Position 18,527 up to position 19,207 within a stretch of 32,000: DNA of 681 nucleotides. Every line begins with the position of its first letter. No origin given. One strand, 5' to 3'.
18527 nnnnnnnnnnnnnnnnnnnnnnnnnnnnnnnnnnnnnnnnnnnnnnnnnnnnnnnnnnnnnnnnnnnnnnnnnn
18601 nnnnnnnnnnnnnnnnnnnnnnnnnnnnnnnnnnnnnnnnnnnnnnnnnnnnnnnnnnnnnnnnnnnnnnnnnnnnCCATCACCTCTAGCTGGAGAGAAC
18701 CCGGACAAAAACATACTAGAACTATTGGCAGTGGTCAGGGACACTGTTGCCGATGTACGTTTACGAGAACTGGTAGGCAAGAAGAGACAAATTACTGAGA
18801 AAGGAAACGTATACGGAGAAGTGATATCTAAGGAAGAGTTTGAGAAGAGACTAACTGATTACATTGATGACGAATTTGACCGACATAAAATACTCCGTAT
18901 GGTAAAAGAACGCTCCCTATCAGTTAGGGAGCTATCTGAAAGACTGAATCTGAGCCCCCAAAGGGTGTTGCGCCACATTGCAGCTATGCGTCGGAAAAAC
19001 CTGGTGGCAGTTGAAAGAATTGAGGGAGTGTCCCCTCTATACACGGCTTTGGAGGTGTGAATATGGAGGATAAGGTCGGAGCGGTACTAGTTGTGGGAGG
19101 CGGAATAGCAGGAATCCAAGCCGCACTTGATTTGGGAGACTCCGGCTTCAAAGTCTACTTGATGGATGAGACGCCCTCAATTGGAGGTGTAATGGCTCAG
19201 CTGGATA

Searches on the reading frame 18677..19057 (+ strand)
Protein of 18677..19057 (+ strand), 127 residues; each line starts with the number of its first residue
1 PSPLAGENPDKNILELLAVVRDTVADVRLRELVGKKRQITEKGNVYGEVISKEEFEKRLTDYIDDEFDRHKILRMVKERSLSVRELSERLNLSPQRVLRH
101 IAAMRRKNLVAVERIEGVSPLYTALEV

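Call 24: search_protein_representatives(protein=window:18677-19057:+)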
Query: 127 residues. Proteins with E-value up to 0.001 (for the whole library): 195; up to 1e-10: 82; up to 1e-30: 0. The best 150 are listed.
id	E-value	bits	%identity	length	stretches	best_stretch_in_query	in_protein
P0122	1.1e-25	106.4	44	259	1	1-127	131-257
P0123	7.4e-25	103.8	46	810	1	9-125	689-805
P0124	1.7e-24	102.6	47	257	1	2-127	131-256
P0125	1.5e-23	99.6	41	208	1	1-124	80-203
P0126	1.5e-22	96.4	45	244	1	17-123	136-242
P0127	1.6e-22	96.2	47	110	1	24-123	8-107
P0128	4.0e-22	95.0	46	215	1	7-124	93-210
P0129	5.2e-21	91.4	39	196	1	1-127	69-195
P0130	1.1e-20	90.3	43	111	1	23-125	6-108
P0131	1.2e-20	90.2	44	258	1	2-127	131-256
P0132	7.6e-20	87.6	41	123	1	13-123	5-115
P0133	1.4e-19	86.8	44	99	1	32-126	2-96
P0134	1.5e-19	86.7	37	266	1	1-123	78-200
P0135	2.4e-19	86.0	38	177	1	3-127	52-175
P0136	5.5e-19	84.9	41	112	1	21-127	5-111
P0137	6.8e-19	84.6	37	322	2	1-124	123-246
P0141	3.1e-18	82.5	42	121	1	18-125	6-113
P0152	7.0e-17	78.1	37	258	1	9-123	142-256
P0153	7.6e-17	78.0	36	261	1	1-126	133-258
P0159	1.6e-15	73.7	36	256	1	1-124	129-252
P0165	1.0e-14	71.1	39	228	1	17-123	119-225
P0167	1.4e-14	70.6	38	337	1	1-126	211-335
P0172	1.2e-13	67.7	37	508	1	15-126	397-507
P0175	3.4e-13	66.2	40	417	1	16-126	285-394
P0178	6.1e-13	65.4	33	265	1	1-123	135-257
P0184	1.9e-12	63.8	36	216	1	16-124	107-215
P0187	4.6e-12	62.6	34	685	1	16-125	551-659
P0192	8.7e-12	61.7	39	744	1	10-125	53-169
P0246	7.7e-08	48.9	33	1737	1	27-122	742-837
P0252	3.9e-07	46.7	25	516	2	14-112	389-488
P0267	2.6e-06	44.0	35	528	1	28-123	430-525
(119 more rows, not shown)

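Call 38: search_protein_families(library=pfam, proteins=[P0123, P0172, P0175, P0187, P0192, P0246, P0252, P0267, P0167, P0137], max_evalue=0.000001)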
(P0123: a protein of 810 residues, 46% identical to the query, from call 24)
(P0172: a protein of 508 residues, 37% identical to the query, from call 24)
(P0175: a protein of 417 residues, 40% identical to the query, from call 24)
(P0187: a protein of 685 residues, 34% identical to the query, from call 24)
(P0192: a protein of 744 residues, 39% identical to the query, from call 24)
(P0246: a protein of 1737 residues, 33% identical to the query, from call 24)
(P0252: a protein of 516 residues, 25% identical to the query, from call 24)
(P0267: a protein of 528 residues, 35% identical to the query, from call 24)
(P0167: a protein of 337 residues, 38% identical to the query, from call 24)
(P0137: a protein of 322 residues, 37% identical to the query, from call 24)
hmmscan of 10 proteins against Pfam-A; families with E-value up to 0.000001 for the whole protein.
P0123 (810 aa): 13 families
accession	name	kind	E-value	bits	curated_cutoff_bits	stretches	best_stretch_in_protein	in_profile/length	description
PF02662.21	FlpD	-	2.3e-56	189.5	22.3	1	561-683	1-123/123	Methyl-viologen-reducing hydrogenase, delta subunit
PF00037.32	Fer4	-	1.7e-19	69.2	21.1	1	477-498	3-24/24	4Fe-4S binding domain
PF14697.11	Fer4_21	-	1.3e-15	57.7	35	1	476-529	2-59/59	4Fe-4S dicluster domain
PF13187.11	Fer4_9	-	1.3e-14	54.4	27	1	481-527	1-52/52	4Fe-4S dicluster domain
PF12838.12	Fer4_7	-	2.8e-14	53.8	27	1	481-526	1-52/52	4Fe-4S dicluster domain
PF12837.12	Fer4_6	-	4.7e-14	52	25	0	476-497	3-24/24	4Fe-4S binding domain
PF13237.11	Fer4_10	-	8.5e-13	48.5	25.5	0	476-523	3-53/53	4Fe-4S dicluster domain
PF07992.20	Pyr_redox_2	-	3.3e-12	46.9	26.1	0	51-141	3-90/291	Pyridine nucleotide-disulphide oxidoreductase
PF25160.1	LdpA_Fe-S-bd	-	7.1e-12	45.4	27.6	0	488-531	9-47/49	LdpA Fe-S cluster-binding domain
PF13484.11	Fer4_16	-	8e-10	39.8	30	0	481-503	1-22/66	4Fe-4S double cluster binding domain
PF12797.12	Fer4_2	-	3.4e-09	36.5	24.5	0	477-494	5-22/22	4Fe-4S binding domain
PF12831.13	FAD_oxidored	-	1.6e-07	31.4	27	1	52-96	3-47/416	FAD dependent oxidoreductase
PF01266.30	DAO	-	7.3e-07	29.5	27.9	0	52-84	3-35/353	FAD dependent oxidoreductase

P0172 (508 aa): 13 families
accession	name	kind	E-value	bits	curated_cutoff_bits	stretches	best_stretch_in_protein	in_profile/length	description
PF02662.21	FlpD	-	2.9e-31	108.5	22.3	2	270-386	1-122/123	Methyl-viologen-reducing hydrogenase, delta subunit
PF00037.32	Fer4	-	1e-16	60.4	21.1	0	46-67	2-23/24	4Fe-4S binding domain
PF12838.12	Fer4_7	-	2.3e-15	57.2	27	1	20-65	1-51/52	4Fe-4S dicluster domain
PF13237.11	Fer4_10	-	1.3e-14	54.3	25.5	1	197-240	6-53/53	4Fe-4S dicluster domain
PF12797.12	Fer4_2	-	2.8e-13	49.3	24.5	0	223-240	4-21/22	4Fe-4S binding domain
PF12837.12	Fer4_6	-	4.4e-13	48.9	25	0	48-67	5-24/24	4Fe-4S binding domain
PF13187.11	Fer4_9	-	1.8e-12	47.5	27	0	20-66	1-51/52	4Fe-4S dicluster domain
PF13484.11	Fer4_16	-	1.7e-11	45.2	30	0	20-41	1-23/66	4Fe-4S double cluster binding domain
PF14697.11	Fer4_21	-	3.3e-11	43.6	35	0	16-67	3-57/59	4Fe-4S dicluster domain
PF13534.11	Fer4_17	-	6.1e-11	43.2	22.2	0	193-213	39-59/61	4Fe-4S dicluster domain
PF13183.11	Fer4_8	-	1.6e-10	41.8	27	0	194-212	48-66/68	4Fe-4S dicluster domain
PF25160.1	LdpA_Fe-S-bd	-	1.2e-07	31.9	27.6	0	27-71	9-47/49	LdpA Fe-S cluster-binding domain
PF12800.12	Fer4_4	-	5e-07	30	24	0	50-65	2-17/17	4Fe-4S binding domain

P0175 (417 aa): 5 families
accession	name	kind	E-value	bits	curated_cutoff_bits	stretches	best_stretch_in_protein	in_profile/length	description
PF02662.21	FlpD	-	2.5e-47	160.3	22.3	1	152-273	2-123/123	Methyl-viologen-reducing hydrogenase, delta subunit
PF14697.11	Fer4_21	-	1.1e-08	35.5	35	1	61-127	1-59/59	4Fe-4S dicluster domain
PF12838.12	Fer4_7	-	1.6e-08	35.3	27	0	110-135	2-27/52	4Fe-4S dicluster domain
PF12837.12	Fer4_6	-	6.3e-08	32.6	25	0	104-125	3-24/24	4Fe-4S binding domain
PF00037.32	Fer4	-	2.8e-07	30.5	21.1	0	104-125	2-23/24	4Fe-4S binding domain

P0187 (685 aa): 6 families
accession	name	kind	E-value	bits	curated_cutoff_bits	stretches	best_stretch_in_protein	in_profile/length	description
PF02662.21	FlpD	-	2.7e-43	147.3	22.3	1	418-539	2-123/123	Methyl-viologen-reducing hydrogenase, delta subunit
PF12837.12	Fer4_6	-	6.9e-11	42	25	0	279-302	1-24/24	4Fe-4S binding domain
PF00037.32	Fer4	-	1.4e-09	37.8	21.1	0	349-370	3-24/24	4Fe-4S binding domain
PF13237.11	Fer4_10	-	1.1e-07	32.1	25.5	0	351-373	6-29/53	4Fe-4S dicluster domain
PF12838.12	Fer4_7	-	2.7e-07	31.4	27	0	354-378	2-26/52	4Fe-4S dicluster domain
PF12797.12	Fer4_2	-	8.6e-07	29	24.5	0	281-298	4-21/22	4Fe-4S binding domain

P0192 (744 aa): 12 families
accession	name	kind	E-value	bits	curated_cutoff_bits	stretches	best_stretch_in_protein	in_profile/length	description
PF07992.20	Pyr_redox_2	-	1.8e-37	129.8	26.1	1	434-730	2-291/291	Pyridine nucleotide-disulphide oxidoreductase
PF14691.11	Fer4_20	-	8.2e-20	71.1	25.8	1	338-417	28-110/113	Dihydroprymidine dehydrogenase domain II, 4Fe-4S cluster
PF00070.33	Pyr_redox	-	1.4e-13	51.6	22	0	434-465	1-32/82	Pyridine nucleotide-disulphide oxidoreductase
PF13738.12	Pyr_redox_3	-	1.7e-13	51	30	0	437-463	2-29/305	Pyridine nucleotide-disulphide oxidoreductase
PF13450.12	NAD_binding_8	-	1.7e-12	47.9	21.9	1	437-472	1-36/68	NAD(P)-binding Rossmann-like domain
PF12831.13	FAD_oxidored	-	7.7e-12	45.7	27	0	435-471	2-38/416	FAD dependent oxidoreductase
PF03486.20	HI0933_like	-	8.9e-10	38.9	50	0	434-465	2-33/244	HI0933-like protein Rossmann domain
PF01266.30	DAO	-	1.8e-09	38.1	27.9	1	434-468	1-35/353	FAD dependent oxidoreductase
PF00890.30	FAD_binding_2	-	8.7e-09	35.5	20.4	0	435-469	2-36/414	FAD binding domain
PF02662.21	FlpD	-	1.6e-08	35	22.3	1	2-44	81-123/123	Methyl-viologen-reducing hydrogenase, delta subunit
PF01134.28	GIDA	-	7.8e-07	28.9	22.1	0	199-225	3-29/391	Glucose inhibited division protein A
PF01946.23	Thi4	-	8.9e-07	28.8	26.2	0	430-473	15-59/235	Thi4 family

P0246 (1737 aa): 17 families
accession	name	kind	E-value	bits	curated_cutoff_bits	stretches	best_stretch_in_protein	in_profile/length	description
PF02662.21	FlpD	-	2.6e-48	163.5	22.3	1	598-720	1-123/123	Methyl-viologen-reducing hydrogenase, delta subunit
PF07992.20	Pyr_redox_2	-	1e-43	150.3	26.1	1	1125-1430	2-289/291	Pyridine nucleotide-disulphide oxidoreductase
PF14691.11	Fer4_20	-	4.5e-19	68.8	25.8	1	1024-1099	30-108/113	Dihydroprymidine dehydrogenase domain II, 4Fe-4S cluster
PF13450.12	NAD_binding_8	-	1.6e-14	54.3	21.9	0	1128-1161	1-34/68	NAD(P)-binding Rossmann-like domain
PF00070.33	Pyr_redox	-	2.5e-14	54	22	0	1125-1159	1-35/82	Pyridine nucleotide-disulphide oxidoreductase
PF00037.32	Fer4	-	4.4e-14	52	21.1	0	972-992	3-23/24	4Fe-4S binding domain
PF13738.12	Pyr_redox_3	-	1.4e-13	51.2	30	0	1265-1416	164-305/305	Pyridine nucleotide-disulphide oxidoreductase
PF12831.13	FAD_oxidored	-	4.1e-13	49.8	27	1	165-217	2-55/416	FAD dependent oxidoreductase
PF12838.12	Fer4_7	-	2.3e-10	41.2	27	0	969-990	30-51/52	4Fe-4S dicluster domain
PF01266.30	DAO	-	1.1e-09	38.8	27.9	0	1125-1159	1-35/353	FAD dependent oxidoreductase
PF14697.11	Fer4_21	-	2.3e-09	37.7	35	0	521-573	1-58/59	4Fe-4S dicluster domain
PF01593.30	Amino_oxidase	-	3.1e-09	37.1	19.8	0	1134-1160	2-28/443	Flavin containing amine oxidoreductase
PF13187.11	Fer4_9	-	8.3e-09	35.8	27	0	527-572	1-52/52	4Fe-4S dicluster domain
PF01262.27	AlaDh_PNT_C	-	2.5e-08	34.1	23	0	1123-1154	28-59/214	Alanine dehydrogenase/PNT, C-terminal domain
PF01946.23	Thi4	-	1e-07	31.9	26.2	0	1124-1165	18-60/235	Thi4 family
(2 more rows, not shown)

P0252 (516 aa): 0 families

P0267 (528 aa): 11 families
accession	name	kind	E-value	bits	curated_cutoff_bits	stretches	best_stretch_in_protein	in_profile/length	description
PF02662.21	FlpD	-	8.9e-39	132.7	22.3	2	288-405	1-121/123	Methyl-viologen-reducing hydrogenase, delta subunit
PF00037.32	Fer4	-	5e-23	80.4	21.1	1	234-255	2-23/24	4Fe-4S binding domain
PF12837.12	Fer4_6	-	3.7e-17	61.8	25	0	233-255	2-24/24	4Fe-4S binding domain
PF12838.12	Fer4_7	-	1.6e-16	60.9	27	1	208-252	1-50/52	4Fe-4S dicluster domain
PF14697.11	Fer4_21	-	6e-16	58.8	35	1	202-255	1-57/59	4Fe-4S dicluster domain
PF13237.11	Fer4_10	-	2.3e-14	53.5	25.5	1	204-251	4-53/53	4Fe-4S dicluster domain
PF13187.11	Fer4_9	-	3.1e-14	53.2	27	1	208-254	1-51/52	4Fe-4S dicluster domain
PF12797.12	Fer4_2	-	4.2e-13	48.8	24.5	0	234-252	4-22/22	4Fe-4S binding domain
PF13484.11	Fer4_16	-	1.1e-12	48.9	30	0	239-270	1-31/66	4Fe-4S double cluster binding domain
PF25160.1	LdpA_Fe-S-bd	-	6.2e-11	42.3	27.6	0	215-256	9-44/49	LdpA Fe-S cluster-binding domain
PF13183.11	Fer4_8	-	6.1e-09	36.7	27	0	237-255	2-20/68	4Fe-4S dicluster domain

P0167 (337 aa): 3 families
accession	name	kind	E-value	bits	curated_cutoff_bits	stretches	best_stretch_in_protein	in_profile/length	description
PF02662.21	FlpD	-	7.4e-23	81.3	22.3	1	87-210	1-123/123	Methyl-viologen-reducing hydrogenase, delta subunit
PF00037.32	Fer4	-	8.1e-08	32.2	21.1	0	35-57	2-24/24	4Fe-4S binding domain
PF14697.11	Fer4_21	-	7.8e-07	29.6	35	0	5-53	1-53/59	4Fe-4S dicluster domain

P0137 (322 aa): 1 family
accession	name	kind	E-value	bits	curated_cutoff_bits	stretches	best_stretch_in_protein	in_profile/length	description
PF02662.21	FlpD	-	4.3e-49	166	22.3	1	2-122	3-123/123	Methyl-viologen-reducing hydrogenase, delta subunit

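Call 41: find_encoding_contigs(protein=P0127, flank=6000, max_places=2)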
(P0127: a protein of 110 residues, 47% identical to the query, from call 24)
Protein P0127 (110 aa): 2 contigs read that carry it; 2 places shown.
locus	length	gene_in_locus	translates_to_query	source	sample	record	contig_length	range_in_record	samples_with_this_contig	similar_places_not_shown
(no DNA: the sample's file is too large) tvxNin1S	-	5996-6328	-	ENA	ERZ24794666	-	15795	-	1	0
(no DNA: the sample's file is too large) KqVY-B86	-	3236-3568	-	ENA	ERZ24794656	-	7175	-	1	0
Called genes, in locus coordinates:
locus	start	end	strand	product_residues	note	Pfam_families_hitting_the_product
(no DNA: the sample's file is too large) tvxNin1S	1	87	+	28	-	?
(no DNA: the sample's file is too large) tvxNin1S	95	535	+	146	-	PF01597:GCV_H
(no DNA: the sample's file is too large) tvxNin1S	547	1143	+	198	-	PF13183:Fer4_8, PF13187:Fer4_9 (weak), PF13534:Fer4_17 (weak)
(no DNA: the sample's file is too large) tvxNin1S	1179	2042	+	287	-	PF02754:CCG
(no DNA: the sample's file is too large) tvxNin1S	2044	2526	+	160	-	PF13183:Fer4_8, PF13237:Fer4_10 (faint), PF13187:Fer4_9, PF13534:Fer4_17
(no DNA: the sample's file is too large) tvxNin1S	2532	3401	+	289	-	PF02754:CCG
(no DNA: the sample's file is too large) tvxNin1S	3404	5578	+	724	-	PF12831:FAD_oxidored (weak), PF00037:Fer4 (weak), PF00037:Fer4, PF12797:Fer4_2 (weak), PF12837:Fer4_6 (weak), PF13237:Fer4_10, PF14697:Fer4_21, PF13187:Fer4_9 (weak), +7 more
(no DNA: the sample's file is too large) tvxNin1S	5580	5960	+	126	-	PF02662:FlpD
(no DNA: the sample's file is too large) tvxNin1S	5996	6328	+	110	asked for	PF01022:HTH_5 (weak), PF13412:HTH_24 (weak)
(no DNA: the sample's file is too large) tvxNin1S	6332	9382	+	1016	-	PF12831:FAD_oxidored (weak), PF00037:Fer4, PF07992:Pyr_redox_2, PF00890:FAD_binding_2, PF07992:Pyr_redox_2, PF12831:FAD_oxidored, PF13450:NAD_binding_8, PF12838:Fer4_7, +17 more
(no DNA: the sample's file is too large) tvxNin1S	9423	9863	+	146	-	PF02662:FlpD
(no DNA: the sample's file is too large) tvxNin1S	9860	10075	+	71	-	-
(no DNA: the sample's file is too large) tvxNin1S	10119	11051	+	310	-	PF01058:Oxidored_q6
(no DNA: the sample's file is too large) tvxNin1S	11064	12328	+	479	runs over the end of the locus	PF27537:HoxH, PF00374:NiFeSe_Hases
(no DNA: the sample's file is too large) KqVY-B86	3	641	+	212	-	?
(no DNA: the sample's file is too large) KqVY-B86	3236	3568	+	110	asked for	PF01022:HTH_5 (weak), PF13412:HTH_24 (weak)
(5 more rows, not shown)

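Call 42: find_encoding_contigs(protein=P0141, flank=6000, max_places=2)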
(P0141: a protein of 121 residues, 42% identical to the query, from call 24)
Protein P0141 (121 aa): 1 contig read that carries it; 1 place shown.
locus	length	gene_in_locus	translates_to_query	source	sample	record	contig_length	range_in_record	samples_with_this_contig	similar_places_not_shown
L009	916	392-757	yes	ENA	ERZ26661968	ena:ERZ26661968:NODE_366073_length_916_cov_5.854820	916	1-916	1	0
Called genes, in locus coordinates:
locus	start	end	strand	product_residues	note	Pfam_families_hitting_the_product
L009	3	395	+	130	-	?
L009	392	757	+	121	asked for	-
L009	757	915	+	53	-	?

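Call 47: list_cluster_members(proteins=[P0122, P0123, P0124, P0131, P0152, P0153, P0159, P0192, P0246, P0178])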
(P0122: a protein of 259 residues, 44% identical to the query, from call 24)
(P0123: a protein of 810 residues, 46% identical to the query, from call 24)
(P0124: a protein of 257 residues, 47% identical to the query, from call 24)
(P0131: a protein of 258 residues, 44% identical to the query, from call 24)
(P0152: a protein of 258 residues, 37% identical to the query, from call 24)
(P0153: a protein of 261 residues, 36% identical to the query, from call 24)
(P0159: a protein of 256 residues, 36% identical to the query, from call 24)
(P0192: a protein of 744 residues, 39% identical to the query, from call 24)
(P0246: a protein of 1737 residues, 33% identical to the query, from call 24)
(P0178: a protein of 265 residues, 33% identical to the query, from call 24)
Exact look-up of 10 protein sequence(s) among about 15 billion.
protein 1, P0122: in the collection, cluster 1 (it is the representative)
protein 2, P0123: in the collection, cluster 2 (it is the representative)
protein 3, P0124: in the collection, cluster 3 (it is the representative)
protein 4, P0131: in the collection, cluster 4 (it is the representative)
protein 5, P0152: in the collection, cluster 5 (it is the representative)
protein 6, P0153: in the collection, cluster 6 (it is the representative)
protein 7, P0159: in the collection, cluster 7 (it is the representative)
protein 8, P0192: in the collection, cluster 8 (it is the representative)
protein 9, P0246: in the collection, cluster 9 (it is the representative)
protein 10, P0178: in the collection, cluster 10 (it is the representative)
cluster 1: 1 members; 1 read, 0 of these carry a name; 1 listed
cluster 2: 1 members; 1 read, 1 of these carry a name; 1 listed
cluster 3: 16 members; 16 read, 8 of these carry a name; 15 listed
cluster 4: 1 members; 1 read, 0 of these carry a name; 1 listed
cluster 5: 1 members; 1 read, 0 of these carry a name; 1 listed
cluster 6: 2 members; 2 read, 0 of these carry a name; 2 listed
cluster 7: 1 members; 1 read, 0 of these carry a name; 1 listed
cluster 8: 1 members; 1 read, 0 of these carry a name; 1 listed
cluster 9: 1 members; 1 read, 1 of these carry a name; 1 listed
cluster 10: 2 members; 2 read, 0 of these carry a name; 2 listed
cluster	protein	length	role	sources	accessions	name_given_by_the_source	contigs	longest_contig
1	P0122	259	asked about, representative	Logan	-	-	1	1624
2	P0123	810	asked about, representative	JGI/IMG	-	heterodisulfide reductase subunit A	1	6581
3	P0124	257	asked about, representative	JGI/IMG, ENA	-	-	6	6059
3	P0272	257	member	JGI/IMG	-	F420-non-reducing hydrogenase iron-sulfur subunit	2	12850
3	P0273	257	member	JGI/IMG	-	F420-non-reducing hydrogenase iron-sulfur subunit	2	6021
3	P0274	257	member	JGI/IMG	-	F420-non-reducing hydrogenase iron-sulfur subunit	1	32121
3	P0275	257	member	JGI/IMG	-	F420-non-reducing hydrogenase iron-sulfur subunit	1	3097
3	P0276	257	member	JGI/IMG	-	F420-non-reducing hydrogenase iron-sulfur subunit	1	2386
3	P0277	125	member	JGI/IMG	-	hypothetical protein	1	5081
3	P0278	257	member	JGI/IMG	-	coenzyme F420-reducing hydrogenase delta subunit/predicted transcriptional regulator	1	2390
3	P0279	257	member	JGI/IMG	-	F420-non-reducing hydrogenase iron-sulfur subunit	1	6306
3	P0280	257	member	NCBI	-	-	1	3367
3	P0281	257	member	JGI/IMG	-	-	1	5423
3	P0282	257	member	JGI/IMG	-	-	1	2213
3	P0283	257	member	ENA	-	-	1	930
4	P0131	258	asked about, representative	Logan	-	-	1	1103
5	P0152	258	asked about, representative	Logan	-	-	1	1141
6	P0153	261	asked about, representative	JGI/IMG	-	-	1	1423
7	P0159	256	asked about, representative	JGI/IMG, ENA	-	-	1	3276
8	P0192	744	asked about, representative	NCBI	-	-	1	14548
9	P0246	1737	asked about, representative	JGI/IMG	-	heterodisulfide reductase subunit A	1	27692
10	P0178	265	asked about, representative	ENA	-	-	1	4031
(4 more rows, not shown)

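Call 49: find_encoding_contigs(protein=P0165, flank=9000, max_places=2)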
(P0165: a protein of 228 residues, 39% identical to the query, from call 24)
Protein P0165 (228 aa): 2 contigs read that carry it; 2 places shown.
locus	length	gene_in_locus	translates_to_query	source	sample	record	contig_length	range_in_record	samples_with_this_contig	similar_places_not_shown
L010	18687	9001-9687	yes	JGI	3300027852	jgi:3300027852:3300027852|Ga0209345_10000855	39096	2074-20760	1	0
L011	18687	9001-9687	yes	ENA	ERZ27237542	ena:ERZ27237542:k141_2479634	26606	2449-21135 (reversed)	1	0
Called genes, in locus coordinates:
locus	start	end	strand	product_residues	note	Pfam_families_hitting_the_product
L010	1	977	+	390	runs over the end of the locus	PF00374:NiFeSe_Hases (weak), PF00346:Complex1_49kDa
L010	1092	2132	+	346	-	PF13183:Fer4_8 (weak), PF13187:Fer4_9 (faint), PF02754:CCG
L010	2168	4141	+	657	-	PF01266:DAO (faint), PF07992:Pyr_redox_2 (faint), PF12831:FAD_oxidored (weak), PF12838:Fer4_7, PF13187:Fer4_9, PF14697:Fer4_21 (weak), PF12837:Fer4_6 (weak), PF00037:Fer4 (weak), +4 more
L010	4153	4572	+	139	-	PF02662:FlpD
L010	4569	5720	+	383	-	PF13183:Fer4_8, PF13237:Fer4_10, PF12838:Fer4_7 (weak), PF13187:Fer4_9, PF13534:Fer4_17, PF02754:CCG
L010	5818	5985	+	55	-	PF00070:Pyr_redox (weak), PF00890:FAD_binding_2, PF01134:GIDA (weak), PF01266:DAO, PF03486:HI0933_like (weak), PF07992:Pyr_redox_2 (weak), PF12831:FAD_oxidored, PF13450:NAD_binding_8 (weak)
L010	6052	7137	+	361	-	PF13187:Fer4_9 (faint), PF00037:Fer4 (weak), PF12837:Fer4_6 (faint), PF12838:Fer4_7 (weak), PF07992:Pyr_redox_2 (weak)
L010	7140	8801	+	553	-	PF00890:FAD_binding_2 (weak), PF07992:Pyr_redox_2, PF12831:FAD_oxidored (weak), PF13450:NAD_binding_8, PF00037:Fer4, PF12837:Fer4_6 (weak), PF13237:Fer4_10 (weak), PF14697:Fer4_21, +4 more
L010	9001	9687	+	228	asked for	PF02662:FlpD, PF01022:HTH_5 (faint)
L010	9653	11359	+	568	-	PF01262:AlaDh_PNT_C (faint), PF07992:Pyr_redox_2, PF00070:Pyr_redox (weak), PF14691:Fer4_20, PF01266:DAO (weak), PF07992:Pyr_redox_2, PF13450:NAD_binding_8, PF13738:Pyr_redox_3, +6 more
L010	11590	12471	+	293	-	-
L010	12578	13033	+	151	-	PF01257:2Fe-2S_thioredx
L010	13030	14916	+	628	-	PF01512:Complex1_51K, PF10531:SLBB (weak), PF10589:NADH_4Fe-4S, PF00037:Fer4 (weak), PF12838:Fer4_7, PF13187:Fer4_9, PF13237:Fer4_10, PF14697:Fer4_21, +3 more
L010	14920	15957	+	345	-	PF13510:Fer2_4, PF12837:Fer4_6 (faint), PF00037:Fer4 (faint), PF10588:NADH-G_4Fe-4S_3, PF22117:Fer4_Nqo3 (weak), PF12838:Fer4_7 (weak), PF04879:Molybdop_Fe4S4, PF00384:Molybdopterin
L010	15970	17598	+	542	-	PF00384:Molybdopterin, PF01568:Molydop_binding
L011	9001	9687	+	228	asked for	PF02662:FlpD, PF01022:HTH_5 (faint)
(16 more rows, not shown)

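Call 50: find_encoding_contigs(protein=P0184, flank=9000, max_places=2)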
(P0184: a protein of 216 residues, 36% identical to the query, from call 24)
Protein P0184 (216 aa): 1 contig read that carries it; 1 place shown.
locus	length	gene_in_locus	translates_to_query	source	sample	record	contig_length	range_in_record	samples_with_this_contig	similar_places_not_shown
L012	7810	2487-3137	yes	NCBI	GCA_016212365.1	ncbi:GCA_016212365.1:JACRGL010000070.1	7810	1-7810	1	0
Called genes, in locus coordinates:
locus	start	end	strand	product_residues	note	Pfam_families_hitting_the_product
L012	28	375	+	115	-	-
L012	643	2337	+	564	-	PF00890:FAD_binding_2 (weak), PF01266:DAO (weak), PF07992:Pyr_redox_2, PF12831:FAD_oxidored, PF13450:NAD_binding_8, PF00037:Fer4 (weak), PF13237:Fer4_10 (weak), PF14697:Fer4_21 (weak), +2 more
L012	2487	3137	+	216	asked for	PF02662:FlpD, PF01022:HTH_5 (faint)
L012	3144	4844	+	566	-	PF00890:FAD_binding_2 (weak), PF01134:GIDA (weak), PF01266:DAO (weak), PF07992:Pyr_redox_2 (weak), PF12831:FAD_oxidored, PF14691:Fer4_20, PF07992:Pyr_redox_2, PF13738:Pyr_redox_3, +10 more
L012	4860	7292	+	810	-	PF00890:FAD_binding_2 (weak), PF01266:DAO (weak), PF07992:Pyr_redox_2, PF12831:FAD_oxidored (weak), PF13450:NAD_binding_8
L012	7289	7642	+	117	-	PF07085:DRTGG (weak)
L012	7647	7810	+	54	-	?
